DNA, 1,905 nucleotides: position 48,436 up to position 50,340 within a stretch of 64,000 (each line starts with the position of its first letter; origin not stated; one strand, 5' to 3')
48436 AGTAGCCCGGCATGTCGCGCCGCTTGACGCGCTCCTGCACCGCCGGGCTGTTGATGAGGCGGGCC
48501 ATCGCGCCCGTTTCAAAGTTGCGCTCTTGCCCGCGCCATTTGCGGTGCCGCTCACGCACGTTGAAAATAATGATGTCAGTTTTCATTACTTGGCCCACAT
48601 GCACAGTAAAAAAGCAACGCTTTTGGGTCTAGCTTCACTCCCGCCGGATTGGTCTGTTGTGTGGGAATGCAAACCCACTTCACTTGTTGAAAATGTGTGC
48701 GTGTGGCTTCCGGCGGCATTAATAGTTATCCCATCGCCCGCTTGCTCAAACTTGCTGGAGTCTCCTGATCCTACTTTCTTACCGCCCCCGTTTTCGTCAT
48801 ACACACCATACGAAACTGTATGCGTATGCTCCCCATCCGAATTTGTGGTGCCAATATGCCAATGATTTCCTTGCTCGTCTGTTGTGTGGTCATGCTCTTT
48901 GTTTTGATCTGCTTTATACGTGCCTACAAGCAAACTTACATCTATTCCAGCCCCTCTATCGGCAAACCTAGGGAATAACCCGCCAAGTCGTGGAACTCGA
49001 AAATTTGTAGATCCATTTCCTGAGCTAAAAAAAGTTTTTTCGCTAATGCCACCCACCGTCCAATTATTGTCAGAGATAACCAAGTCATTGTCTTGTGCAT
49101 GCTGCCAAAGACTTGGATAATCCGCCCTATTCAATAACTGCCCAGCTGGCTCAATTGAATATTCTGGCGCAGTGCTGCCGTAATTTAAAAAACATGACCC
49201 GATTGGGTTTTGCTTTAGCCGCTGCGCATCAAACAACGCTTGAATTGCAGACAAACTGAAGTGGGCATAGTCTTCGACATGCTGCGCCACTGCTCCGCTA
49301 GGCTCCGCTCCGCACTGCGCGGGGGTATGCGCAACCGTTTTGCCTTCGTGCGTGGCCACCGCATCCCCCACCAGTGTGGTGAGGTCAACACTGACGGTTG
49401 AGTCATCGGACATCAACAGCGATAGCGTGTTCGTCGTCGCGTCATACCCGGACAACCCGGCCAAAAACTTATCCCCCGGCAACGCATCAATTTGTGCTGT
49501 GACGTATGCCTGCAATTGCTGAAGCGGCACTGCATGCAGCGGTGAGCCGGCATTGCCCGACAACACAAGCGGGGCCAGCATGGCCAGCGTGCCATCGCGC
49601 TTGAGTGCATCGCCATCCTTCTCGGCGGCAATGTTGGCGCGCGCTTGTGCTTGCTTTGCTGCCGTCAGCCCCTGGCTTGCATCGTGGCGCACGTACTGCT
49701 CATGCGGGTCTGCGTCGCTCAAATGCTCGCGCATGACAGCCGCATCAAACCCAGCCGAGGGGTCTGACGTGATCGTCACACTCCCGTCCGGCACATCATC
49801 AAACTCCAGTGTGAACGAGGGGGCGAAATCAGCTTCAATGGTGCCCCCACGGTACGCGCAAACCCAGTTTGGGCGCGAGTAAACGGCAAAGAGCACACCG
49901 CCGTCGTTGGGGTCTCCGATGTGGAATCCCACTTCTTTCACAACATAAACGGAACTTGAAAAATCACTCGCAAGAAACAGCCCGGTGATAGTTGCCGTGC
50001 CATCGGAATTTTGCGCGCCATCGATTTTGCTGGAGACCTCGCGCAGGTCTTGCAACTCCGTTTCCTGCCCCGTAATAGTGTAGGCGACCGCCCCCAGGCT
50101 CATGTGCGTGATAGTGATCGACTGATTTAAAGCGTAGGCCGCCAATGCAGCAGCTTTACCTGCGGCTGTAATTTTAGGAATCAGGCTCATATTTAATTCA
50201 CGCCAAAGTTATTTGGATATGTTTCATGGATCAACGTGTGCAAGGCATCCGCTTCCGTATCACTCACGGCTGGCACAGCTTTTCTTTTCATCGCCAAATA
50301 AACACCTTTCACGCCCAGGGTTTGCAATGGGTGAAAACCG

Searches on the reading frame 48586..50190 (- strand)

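Call 50: search_protein_families(library=phrogs, proteins=[window:48586-50190:-], max_evalue=0.0001)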
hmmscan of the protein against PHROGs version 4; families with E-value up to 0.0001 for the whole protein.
window:48586-50190:- (534 aa): 15 families
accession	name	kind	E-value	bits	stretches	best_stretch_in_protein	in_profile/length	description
phrog_4849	-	tail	2.1e-25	90.4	1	346-529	569-783/788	tail protein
phrog_3737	-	tail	4e-22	80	1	1-145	4-138/270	tail fiber protein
phrog_1858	-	tail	1.2e-20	74.1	1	261-531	111-291/1018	tail fiber protein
phrog_327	-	tail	3.2e-15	57.5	1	152-532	169-440/618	tail protein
phrog_523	-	tail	1.4e-13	51.5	1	324-533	482-637/673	tail collar fiber protein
phrog_4545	-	unknown function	2.9e-13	50.5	1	6-173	6-168/511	-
phrog_6921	-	tail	1.5e-12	48.2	1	344-404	249-307/738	tail fiber protein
phrog_2097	-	tail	1.2e-10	41.9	1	324-523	382-562/644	tail fiber protein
phrog_6256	-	tail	1.6e-10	41.6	1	295-532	251-474/686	tail fiber protein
phrog_19618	-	tail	3.1e-10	40.6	1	386-514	175-271/387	tail collar protein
phrog_13173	-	tail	9.9e-08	31.9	1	171-460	270-501/674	tail fiber protein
phrog_25747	-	tail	1.3e-06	27.7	1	385-523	716-857/901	tail fiber protein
phrog_3100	-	tail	3.4e-05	25.3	1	326-529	216-377/382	tail fiber protein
phrog_295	-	tail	6.9e-05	22.8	0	422-512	654-752/794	tail fiber protein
phrog_38759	-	unknown function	7.5e-05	22.3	0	386-531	794-918/920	-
